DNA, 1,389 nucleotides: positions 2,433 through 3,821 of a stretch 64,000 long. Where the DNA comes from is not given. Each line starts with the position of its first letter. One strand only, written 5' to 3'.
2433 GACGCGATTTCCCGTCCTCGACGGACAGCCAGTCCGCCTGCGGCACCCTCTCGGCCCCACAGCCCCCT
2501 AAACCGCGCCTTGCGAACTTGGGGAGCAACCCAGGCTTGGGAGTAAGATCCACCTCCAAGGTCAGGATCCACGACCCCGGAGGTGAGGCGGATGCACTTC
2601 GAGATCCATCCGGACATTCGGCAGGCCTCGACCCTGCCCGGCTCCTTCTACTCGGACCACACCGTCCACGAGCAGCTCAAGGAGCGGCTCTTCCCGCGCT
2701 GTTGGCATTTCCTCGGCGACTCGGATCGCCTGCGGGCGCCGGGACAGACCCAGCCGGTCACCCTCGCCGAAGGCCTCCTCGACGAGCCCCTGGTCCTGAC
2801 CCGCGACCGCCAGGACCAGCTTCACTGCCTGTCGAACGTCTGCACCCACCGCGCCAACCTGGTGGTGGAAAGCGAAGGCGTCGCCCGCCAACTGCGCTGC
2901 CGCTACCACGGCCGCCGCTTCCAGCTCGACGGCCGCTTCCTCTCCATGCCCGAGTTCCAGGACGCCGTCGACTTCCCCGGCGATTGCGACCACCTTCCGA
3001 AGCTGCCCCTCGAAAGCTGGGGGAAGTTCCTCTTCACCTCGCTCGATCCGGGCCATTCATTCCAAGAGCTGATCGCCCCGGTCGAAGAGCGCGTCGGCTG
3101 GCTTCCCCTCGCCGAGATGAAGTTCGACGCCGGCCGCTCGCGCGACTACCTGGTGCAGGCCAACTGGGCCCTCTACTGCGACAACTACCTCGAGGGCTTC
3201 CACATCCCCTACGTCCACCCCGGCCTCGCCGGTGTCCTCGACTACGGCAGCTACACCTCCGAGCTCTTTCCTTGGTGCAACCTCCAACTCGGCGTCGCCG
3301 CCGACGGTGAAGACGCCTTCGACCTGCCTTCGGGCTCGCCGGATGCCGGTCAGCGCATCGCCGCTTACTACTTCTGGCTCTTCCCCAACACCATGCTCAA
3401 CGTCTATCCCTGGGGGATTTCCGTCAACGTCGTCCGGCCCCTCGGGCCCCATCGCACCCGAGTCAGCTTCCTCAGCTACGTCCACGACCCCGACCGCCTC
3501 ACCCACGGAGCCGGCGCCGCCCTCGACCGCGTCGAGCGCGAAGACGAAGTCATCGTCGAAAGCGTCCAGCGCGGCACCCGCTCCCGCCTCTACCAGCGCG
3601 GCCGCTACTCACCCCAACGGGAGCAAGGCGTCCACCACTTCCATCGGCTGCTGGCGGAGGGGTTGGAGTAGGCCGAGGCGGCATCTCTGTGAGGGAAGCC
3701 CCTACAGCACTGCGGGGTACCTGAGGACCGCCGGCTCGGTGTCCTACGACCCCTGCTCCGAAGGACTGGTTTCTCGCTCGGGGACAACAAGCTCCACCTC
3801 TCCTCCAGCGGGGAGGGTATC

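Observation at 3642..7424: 30-bp direct repeat derived from the 3' end of the Rieske oxygenase gene brackets the orphan-Rhs/Cys-rich/secreted-protein module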

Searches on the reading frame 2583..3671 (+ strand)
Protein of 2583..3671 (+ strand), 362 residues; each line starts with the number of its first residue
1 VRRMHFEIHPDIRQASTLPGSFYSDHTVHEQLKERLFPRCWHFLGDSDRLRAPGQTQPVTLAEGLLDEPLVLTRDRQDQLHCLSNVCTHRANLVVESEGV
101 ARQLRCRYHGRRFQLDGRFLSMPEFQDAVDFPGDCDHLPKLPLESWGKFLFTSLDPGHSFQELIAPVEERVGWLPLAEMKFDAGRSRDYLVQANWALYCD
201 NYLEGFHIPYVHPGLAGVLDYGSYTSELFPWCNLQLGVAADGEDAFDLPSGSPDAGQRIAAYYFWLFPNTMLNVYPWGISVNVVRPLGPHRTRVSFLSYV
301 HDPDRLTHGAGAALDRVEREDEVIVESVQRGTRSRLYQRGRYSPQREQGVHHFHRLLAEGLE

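Call 7: search_protein_families(library=pfam, proteins=[window:2583-3671:+], max_evalue=0.01)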
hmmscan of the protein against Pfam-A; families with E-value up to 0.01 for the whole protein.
window:2583-3671:+ (362 aa): 3 families
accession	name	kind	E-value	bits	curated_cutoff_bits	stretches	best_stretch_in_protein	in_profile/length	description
PF00848.25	Ring_hydroxyl_A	-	3.1e-29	102.8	24.9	1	184-359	7-204/208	Ring hydroxylating alpha subunit (catalytic domain)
PF00355.32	Rieske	-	2.4e-13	50.2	20.3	1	41-127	2-83/88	Rieske [2Fe-2S] domain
PF19112.6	VanA_C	-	0.00081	20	23.5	0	191-218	1-28/193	Vanillate O-demethylase oxygenase C-terminal domain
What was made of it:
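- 2592..3671 (+): Intact Rieske / ring-hydroxylating oxygenase alpha-subunit gene (359 aa). Pfam PF00355 + PF00848 (call 7).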

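Call 8: find_encoding_contigs(protein=window:2583-3671:+, flank=10000, max_places=10)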
Protein window:2583-3671:+ (362 aa): no gene with exactly this product is on record in the collection.

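Call 9: find_encoding_contigs(protein=window:2592-3671:+, flank=10000, max_places=10)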
Protein window:2592-3671:+ (359 aa): no gene with exactly this product is on record in the collection.

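Call 10: find_homologous_proteins(query=window:2592-3671:+, max_evalue=1e-30)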
Query window:2592-3671:+ (359 aa): 7998 proteins with E <= 1e-30 among 8000 candidates; the best 120 are listed.
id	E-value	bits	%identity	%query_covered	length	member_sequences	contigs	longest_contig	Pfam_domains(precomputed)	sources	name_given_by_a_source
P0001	3.3e-252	854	100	100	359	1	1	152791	PF00355.33,PF00848.26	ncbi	ncbi:MAG: aromatic ring-hydroxylating dioxygenase subunit alpha [Acidobacteriota bacterium]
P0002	1.0e-174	599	72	99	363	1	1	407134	PF00355.33,PF00848.26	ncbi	ncbi:MAG: aromatic ring-hydroxylating dioxygenase subunit alpha [Acidobacteriota bacterium]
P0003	2.5e-174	598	72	99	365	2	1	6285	PF00355.33,PF00848.26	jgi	-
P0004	9.1e-174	596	71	99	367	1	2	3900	PF00355.33,PF00848.26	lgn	-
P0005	5.2e-171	587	69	100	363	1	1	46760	PF00355.33,PF00848.26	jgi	jgi:choline monooxygenase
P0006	7.5e-171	586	70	99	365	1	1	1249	PF00355.33,PF00848.26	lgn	-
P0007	1.1e-170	586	69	99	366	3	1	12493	PF00355.33,PF00848.26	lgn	-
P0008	2.9e-170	584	69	99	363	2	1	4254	PF00355.33,PF00848.26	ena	-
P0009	3.3e-170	584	71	99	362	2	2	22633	PF00355.33,PF00848.26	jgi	jgi:choline monooxygenase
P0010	7.6e-170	583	71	99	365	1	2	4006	PF00355.33,PF00848.26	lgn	-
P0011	8.5e-170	583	70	98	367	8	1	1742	PF00355.33,PF00848.26,PF19112.7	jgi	jgi:choline monooxygenase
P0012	8.5e-170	583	69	99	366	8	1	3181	PF00355.33,PF00848.26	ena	-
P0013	1.0e-169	583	69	99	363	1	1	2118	PF00355.33,PF00848.26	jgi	jgi:choline monooxygenase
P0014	1.2e-169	582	69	100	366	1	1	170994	PF00355.33,PF00848.26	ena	-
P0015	1.5e-169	582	69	99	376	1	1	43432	PF00355.33,PF00848.26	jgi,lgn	-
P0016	3.9e-169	581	70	99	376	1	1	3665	PF00355.33,PF00848.26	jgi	-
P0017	7.3e-169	580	69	99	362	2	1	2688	PF00355.33,PF00848.26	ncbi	ncbi:MAG: aromatic ring-hydroxylating oxygenase subunit alpha [Thermoanaerobaculia bacterium]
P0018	1.3e-168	579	69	99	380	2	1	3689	PF00355.33,PF00848.26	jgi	-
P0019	1.5e-168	579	69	99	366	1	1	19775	PF00355.33,PF00848.26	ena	-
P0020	1.8e-168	578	69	99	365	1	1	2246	PF00355.33,PF00848.26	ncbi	-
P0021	2.6e-168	578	69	99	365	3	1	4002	PF00355.33,PF00848.26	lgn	-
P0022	3.0e-168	578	71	99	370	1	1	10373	PF00355.33,PF00848.26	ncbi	-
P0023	4.2e-168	577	71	98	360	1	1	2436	PF00355.33,PF00848.26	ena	-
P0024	5.8e-168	577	69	99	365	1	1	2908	PF00355.33,PF00848.26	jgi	jgi:choline monooxygenase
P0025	9.7e-168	576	69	100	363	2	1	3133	PF00355.33,PF00848.26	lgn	-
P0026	1.0e-167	576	69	99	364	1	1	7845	PF00355.33,PF00848.26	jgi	jgi:choline monooxygenase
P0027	2.0e-167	575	69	100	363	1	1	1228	PF00355.33,PF00848.26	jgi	jgi:choline monooxygenase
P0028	2.2e-167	575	69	99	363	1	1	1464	PF00355.33,PF00848.26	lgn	-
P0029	2.2e-167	575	67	99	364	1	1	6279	PF00355.33,PF00848.26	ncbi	-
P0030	2.3e-167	575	69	99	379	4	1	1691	PF00355.33,PF00848.26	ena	-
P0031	3.1e-167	574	68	98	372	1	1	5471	PF00355.33,PF00848.26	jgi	jgi:choline monooxygenase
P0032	3.4e-167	574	69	100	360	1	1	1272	PF00355.33,PF00848.26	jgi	jgi:choline monooxygenase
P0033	3.5e-167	574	68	98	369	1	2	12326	PF00355.33,PF00848.26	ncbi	-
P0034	5.1e-167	574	69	99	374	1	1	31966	PF00355.33,PF00848.26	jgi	jgi:choline monooxygenase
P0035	6.7e-167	573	67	99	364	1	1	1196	PF00355.33,PF00848.26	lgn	-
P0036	8.1e-167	573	69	99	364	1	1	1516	PF00355.33,PF00848.26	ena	-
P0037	9.1e-167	573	68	99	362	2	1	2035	PF00355.33,PF00848.26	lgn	-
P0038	1.2e-166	572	69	98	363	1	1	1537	PF00355.33,PF00848.26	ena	-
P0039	1.5e-166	572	71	99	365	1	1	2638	PF00355.33,PF00848.26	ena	-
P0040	1.5e-166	572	69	98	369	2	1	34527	PF00355.33,PF00848.26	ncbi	-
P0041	1.9e-166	572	69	99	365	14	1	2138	PF00355.33,PF00848.26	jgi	jgi:choline monooxygenase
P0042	3.3e-166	571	68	100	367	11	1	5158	PF00355.33,PF00848.26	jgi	-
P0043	3.4e-166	571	68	98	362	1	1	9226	PF00355.33,PF00848.26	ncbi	-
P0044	3.8e-166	571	69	99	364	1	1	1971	PF00355.33,PF00848.26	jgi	jgi:choline monooxygenase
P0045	4.9e-166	570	69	99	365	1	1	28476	PF00355.33,PF00848.26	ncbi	-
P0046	5.3e-166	570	68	99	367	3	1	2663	PF00355.33,PF00848.26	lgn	-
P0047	6.6e-166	570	69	99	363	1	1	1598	PF00355.33,PF00848.26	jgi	jgi:choline monooxygenase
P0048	6.9e-166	570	68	99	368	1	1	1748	PF00355.33,PF00848.26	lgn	-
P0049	7.6e-166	570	68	98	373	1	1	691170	PF00355.33,PF00848.26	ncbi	-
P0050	8.7e-166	570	68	98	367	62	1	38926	PF00355.33,PF00848.26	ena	-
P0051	1.3e-165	569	69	99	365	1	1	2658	PF00355.33,PF00848.26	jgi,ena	-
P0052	1.4e-165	569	69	99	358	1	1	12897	PF00355.33,PF00848.26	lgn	-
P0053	1.5e-165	569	68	98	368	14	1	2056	PF00355.33,PF00848.26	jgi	jgi:choline monooxygenase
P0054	2.8e-165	568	69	99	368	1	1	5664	PF00355.33,PF00848.26,PF19112.7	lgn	-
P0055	3.2e-165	568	69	99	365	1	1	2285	PF00355.33,PF00848.26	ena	-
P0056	3.3e-165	568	70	98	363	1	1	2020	PF00355.33,PF00848.26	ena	-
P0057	4.0e-165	567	69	99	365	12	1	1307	PF00355.33,PF00848.26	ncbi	-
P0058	5.4e-165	567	67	99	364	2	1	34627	PF00355.33,PF00848.26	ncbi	-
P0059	6.2e-165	567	69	99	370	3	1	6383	PF00355.33,PF00848.26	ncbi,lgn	ncbi:MAG: aromatic ring-hydroxylating oxygenase subunit alpha [Candidatus Eiseniibacteriota bacteriu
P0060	6.3e-165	567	71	99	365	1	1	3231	PF00355.33,PF00848.26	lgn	-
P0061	6.5e-165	567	68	98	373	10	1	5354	PF00355.33,PF00848.26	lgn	-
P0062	6.9e-165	567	67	99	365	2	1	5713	PF00355.33,PF00848.26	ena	-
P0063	7.2e-165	567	69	99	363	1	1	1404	PF00355.33,PF00848.26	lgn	-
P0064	7.9e-165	566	68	99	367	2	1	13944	PF00355.33,PF00848.26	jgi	jgi:choline monooxygenase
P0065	8.4e-165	566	67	99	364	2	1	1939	PF00355.33,PF00848.26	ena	-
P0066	8.5e-165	566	67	99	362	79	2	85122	PF00355.33,PF00848.26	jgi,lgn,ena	-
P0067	9.5e-165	566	69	98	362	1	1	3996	PF00355.33,PF00848.26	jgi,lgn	jgi:choline monooxygenase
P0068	1.1e-164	566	69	98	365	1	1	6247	PF00355.33,PF00848.26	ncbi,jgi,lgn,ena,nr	ncbi:MAG TPA: aromatic ring-hydroxylating dioxygenase subunit alpha [Thermoanaerobaculia bacterium]|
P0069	1.2e-164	566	65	99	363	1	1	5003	PF00355.33,PF00848.26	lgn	-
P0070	1.2e-164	566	68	99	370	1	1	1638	PF00355.33,PF00848.26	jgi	jgi:choline monooxygenase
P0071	1.3e-164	566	68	100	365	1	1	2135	PF00355.33,PF00848.26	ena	-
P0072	1.3e-164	566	67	98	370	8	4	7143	PF00355.33,PF00848.26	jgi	jgi:choline monooxygenase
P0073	1.4e-164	566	68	99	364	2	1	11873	PF00355.33,PF00848.26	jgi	jgi:choline monooxygenase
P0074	1.7e-164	565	68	99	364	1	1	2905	PF00355.33,PF00848.26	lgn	-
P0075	2.8e-164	565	69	100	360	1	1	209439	PF00355.33,PF00848.26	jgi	jgi:choline monooxygenase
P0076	2.9e-164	565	69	99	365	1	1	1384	PF00355.33,PF00848.26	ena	-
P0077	3.9e-164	564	68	99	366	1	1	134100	PF00355.33,PF00848.26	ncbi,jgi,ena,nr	ncbi:MAG TPA: aromatic ring-hydroxylating dioxygenase subunit alpha [Thermoanaerobaculia bacterium]|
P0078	4.0e-164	564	67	100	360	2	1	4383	PF00355.33,PF00848.26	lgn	-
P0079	4.2e-164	564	68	99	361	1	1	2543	PF00355.33,PF00848.26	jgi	jgi:choline monooxygenase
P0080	5.1e-164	564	68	99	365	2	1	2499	PF00355.33,PF00848.26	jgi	-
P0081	6.1e-164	564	66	100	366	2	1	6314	PF00355.33,PF00848.26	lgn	-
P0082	6.1e-164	564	68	98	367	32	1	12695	PF00355.33,PF00848.26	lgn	-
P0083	6.7e-164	563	67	99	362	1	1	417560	PF00355.33,PF00848.26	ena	-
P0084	6.8e-164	563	68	99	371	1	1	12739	PF00355.33,PF00848.26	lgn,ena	-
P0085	9.8e-164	563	68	99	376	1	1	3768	PF00355.33,PF00848.26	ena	-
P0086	1.1e-163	563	67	99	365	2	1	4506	PF00355.33,PF00848.26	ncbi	ncbi:MAG TPA: aromatic ring-hydroxylating dioxygenase subunit alpha [Candidatus Eisenbacteria bacter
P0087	1.2e-163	563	68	99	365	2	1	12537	PF00355.33,PF00848.26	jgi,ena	jgi:choline monooxygenase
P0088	1.4e-163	562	68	99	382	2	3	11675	PF00355.33,PF00848.26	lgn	-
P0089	1.8e-163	562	66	99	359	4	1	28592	PF00355.33,PF00848.26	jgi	-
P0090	1.8e-163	562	67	98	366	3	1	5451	PF00355.33,PF00848.26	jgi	jgi:choline monooxygenase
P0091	1.8e-163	562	67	97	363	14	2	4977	PF00355.33,PF00848.26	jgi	jgi:choline monooxygenase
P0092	1.9e-163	562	68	98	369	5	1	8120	PF00355.33,PF00848.26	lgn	-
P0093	2.0e-163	562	66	99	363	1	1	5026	PF00355.33,PF00848.26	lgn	-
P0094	2.3e-163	562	69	99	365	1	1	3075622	PF00355.33,PF00848.26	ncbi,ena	-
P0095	2.6e-163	561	68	99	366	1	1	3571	PF00355.33,PF00848.26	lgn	-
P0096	2.7e-163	561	69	99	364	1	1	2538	PF00355.33,PF00848.26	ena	-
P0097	2.8e-163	561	67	99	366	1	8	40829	PF00355.33,PF00848.26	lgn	-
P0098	3.0e-163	561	66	99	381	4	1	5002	PF00355.33,PF00848.26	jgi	jgi:choline monooxygenase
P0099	3.0e-163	561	65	100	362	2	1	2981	PF00355.33,PF00848.26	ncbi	-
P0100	3.2e-163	561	68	99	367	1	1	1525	PF00355.33,PF00848.26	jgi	jgi:choline monooxygenase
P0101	3.2e-163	561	69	100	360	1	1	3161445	PF00355.33,PF00848.26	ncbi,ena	-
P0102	3.5e-163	561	69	97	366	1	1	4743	PF00355.33,PF00848.26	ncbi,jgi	-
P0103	4.0e-163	561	67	99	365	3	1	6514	PF00355.33,PF00848.26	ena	-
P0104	4.1e-163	561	68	99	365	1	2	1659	PF00355.33,PF00848.26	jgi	jgi:choline monooxygenase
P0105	4.4e-163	561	69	99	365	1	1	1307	PF00355.33,PF00848.26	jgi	jgi:choline monooxygenase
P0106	4.5e-163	561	68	99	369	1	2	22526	PF00355.33,PF00848.26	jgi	jgi:choline monooxygenase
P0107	4.6e-163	561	68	99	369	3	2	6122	PF00355.33,PF00848.26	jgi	-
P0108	4.8e-163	561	68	99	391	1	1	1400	PF00355.33,PF00848.26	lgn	-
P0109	5.4e-163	560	68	98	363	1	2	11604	PF00355.33,PF00848.26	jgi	jgi:choline monooxygenase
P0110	6.6e-163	560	69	99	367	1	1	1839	PF00355.33,PF00848.26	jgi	-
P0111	6.7e-163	560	67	99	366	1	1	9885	PF00355.33,PF00848.26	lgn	-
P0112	7.0e-163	560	68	99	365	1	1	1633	PF00355.33,PF00848.26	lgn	-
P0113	7.1e-163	560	69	95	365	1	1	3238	PF00355.33,PF00848.26,PF19112.7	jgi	-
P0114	7.3e-163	560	68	98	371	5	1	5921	PF00355.33,PF00848.26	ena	-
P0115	7.5e-163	560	67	99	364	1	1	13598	PF00355.33,PF00848.26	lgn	-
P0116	1.3e-162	559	67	98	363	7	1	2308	PF00355.33,PF00848.26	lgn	-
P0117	1.6e-162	559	68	99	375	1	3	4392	PF00355.33,PF00848.26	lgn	-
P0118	1.7e-162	559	68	99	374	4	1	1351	PF00355.33,PF00848.26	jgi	jgi:phenylpropionate dioxygenase-like ring-hydroxylating dioxygenase large terminal subunit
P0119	1.8e-162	559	67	100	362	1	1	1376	PF00355.33,PF00848.26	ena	-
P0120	1.9e-162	559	68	99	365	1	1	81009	PF00355.33,PF00848.26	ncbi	-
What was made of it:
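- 2592..3671 (+): 100% identical to P0001 from an NCBI Acidobacteriota MAG; the next homologue is 72% identical (call 10).
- The nearest Rieske homologue is only 72% identical (call 10), so the two alleles are hypothetical.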

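Call 11: find_encoding_contigs(protein=P0001, flank=10000, max_places=5)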
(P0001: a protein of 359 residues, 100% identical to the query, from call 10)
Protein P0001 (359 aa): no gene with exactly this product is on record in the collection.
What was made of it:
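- Tried and rejected: Exact-protein look-ups for the Rieske protein failed (calls 8, 9, 11).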

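Call 12: find_encoding_contigs(protein=P0002, flank=10000, max_places=5)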
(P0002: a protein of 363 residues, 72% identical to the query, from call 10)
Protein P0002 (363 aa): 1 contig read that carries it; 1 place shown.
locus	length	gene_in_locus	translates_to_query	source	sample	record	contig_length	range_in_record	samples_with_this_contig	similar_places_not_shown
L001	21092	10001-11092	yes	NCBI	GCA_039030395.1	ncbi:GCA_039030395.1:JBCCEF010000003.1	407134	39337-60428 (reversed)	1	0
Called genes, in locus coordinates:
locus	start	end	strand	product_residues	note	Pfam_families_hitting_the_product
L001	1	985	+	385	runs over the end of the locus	PF03706:LPG_synthase_TM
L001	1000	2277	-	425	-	PF13174:TPR_6 (faint), PF13424:TPR_12 (weak)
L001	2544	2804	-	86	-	-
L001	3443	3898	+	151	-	PF02082:Rrf2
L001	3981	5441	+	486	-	PF19295:SufBD_N, PF01458:SUFBD_core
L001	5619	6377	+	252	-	PF00005:ABC_tran, PF02463:SMC_N (faint)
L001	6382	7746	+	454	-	PF19295:SufBD_N, PF01458:SUFBD_core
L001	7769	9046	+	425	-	PF00266:Aminotran_5, PF01212:Beta_elim_lyase (weak), PF00155:Aminotran_1_2, PF01041:DegT_DnrJ_EryC1 (weak)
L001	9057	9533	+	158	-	PF01592:NifU_N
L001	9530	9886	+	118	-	PF01883:FeS_assembly_P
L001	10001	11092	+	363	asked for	PF00355:Rieske, PF00848:Ring_hydroxyl_A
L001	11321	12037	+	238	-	-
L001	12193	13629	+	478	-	PF14224:DUF4331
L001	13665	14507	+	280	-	PF10670:DUF4198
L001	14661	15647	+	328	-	PF01515:PTA_PTB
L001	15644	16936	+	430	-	PF02844:GARS_N, PF01071:GARS_A, PF02222:ATP-grasp, PF02655:ATP-grasp_3 (weak), PF02786:CPSase_L_D2, PF02843:GARS_C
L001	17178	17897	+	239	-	PF04468:PSP1, PF28472:PSP1_3rd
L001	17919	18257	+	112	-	PF17209:Hfq (weak), PF21979:Hfq_1 (weak)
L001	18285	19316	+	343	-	PF04166:PdxA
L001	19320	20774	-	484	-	PF13727:CoA_binding_3, PF02397:Bac_transf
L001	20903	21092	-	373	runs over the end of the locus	PF09314:DUF1972 (weak), PF13439:Glyco_transf_4, PF13579:Glyco_trans_4_4 (weak), PF00534:Glycos_transf_1, PF13692:Glyco_trans_1_4, PF13524:Glyco_trans_1_2 (weak)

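Call 18: find_related_loci(query=window:2592-3671:+, collection=genome_contigs, flank=10000)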
Query window:2592-3671:+ (359 aa) in genome_contigs; peptide patterns used: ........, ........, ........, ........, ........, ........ (x = any residue, [..] = any of these).
600 stretches matched a pattern (row limit reached: there are more); 582 encode a relative of the query (tblastn E <= 1e-3); the best 80 are kept; 80 distinct loci.
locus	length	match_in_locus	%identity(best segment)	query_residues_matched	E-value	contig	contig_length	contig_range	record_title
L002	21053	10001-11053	69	4-354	1e-167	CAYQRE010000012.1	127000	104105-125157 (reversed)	MAG TPA_asm: uncultured Thermoanaerobaculia bacterium isolate binchicken_co118_28 genome assembly, contig: NODE_64_lengt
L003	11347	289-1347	68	3-355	9e-167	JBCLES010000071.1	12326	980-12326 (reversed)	Anaerolineae bacterium isolate SLM_MC1B_810-D21 Node_71_length_12326_cov_20.644134, whole genome shotgun sequence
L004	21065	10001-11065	69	1-355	8e-166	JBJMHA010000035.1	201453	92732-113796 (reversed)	MAG: Thermoanaerobaculia bacterium isolate H1_16_all_fractions_metab_conc_6_69_19 k255_1742486, whole genome shotgun seq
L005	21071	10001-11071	68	3-359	1e-165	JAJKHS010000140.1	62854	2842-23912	MAG: Thermoanaerobaculum sp. isolate b48_HoplandSoilSeptJan k101_7396222, whole genome shotgun sequence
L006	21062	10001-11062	69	1-354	2e-164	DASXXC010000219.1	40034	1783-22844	MAG TPA_asm: Thermoanaerobaculia bacterium isolate SMAG_U4788 k141_212457, whole genome shotgun sequence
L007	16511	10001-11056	68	3-354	9e-164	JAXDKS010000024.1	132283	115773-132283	MAG: Acidobacteriota bacterium isolate BP_60 scaffold_3005012, whole genome shotgun sequence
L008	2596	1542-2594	69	1-351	9e-174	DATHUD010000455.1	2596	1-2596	MAG TPA_asm: Thermoanaerobaculia bacterium isolate SMAG_U16097 k141_757073, whole genome shotgun sequence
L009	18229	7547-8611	66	4-358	1e-162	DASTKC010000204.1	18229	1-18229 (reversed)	MAG TPA_asm: Candidatus Eisenbacteria bacterium isolate SMAG_U1922 k141_1818863, whole genome shotgun sequence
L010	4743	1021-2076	68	3-351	3e-166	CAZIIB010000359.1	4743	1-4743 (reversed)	MAG TPA_asm: uncultured Thermoanaerobaculia bacterium isolate SRP214966_co3_65 genome assembly, contig: NODE_36865_lengt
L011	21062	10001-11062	67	5-358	2e-162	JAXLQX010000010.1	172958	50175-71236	MAG: Thermoanaerobaculia bacterium isolate STL-ACI14 C1.267.fa-10, whole genome shotgun sequence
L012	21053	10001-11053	67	8-358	3e-161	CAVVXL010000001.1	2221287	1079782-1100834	MAG: uncultured Acidobacteriota bacterium isolate MFD04580.bin.1.42 genome assembly, contig: contig_14298, whole genome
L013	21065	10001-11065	66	8-358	1e-160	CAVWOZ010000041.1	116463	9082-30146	MAG: uncultured Acidobacteriota bacterium isolate MFD09368.bin.3.159 genome assembly, contig: contig_60374, whole genome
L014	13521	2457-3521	66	8-358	1e-160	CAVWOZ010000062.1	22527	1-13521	MAG: uncultured Acidobacteriota bacterium isolate MFD09368.bin.3.159 genome assembly, contig: contig_87339, whole genome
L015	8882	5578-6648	66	3-359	3e-160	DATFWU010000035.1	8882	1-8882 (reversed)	MAG TPA_asm: Candidatus Eisenbacteria bacterium isolate SMAG_U9499 k141_8180271, whole genome shotgun sequence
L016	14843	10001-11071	66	3-359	1e-159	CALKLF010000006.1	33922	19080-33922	MAG: uncultured Fimbriimonadales bacterium isolate R1_Bin_Bin_75_sub_1 genome assembly, contig: c_000003470547, whole ge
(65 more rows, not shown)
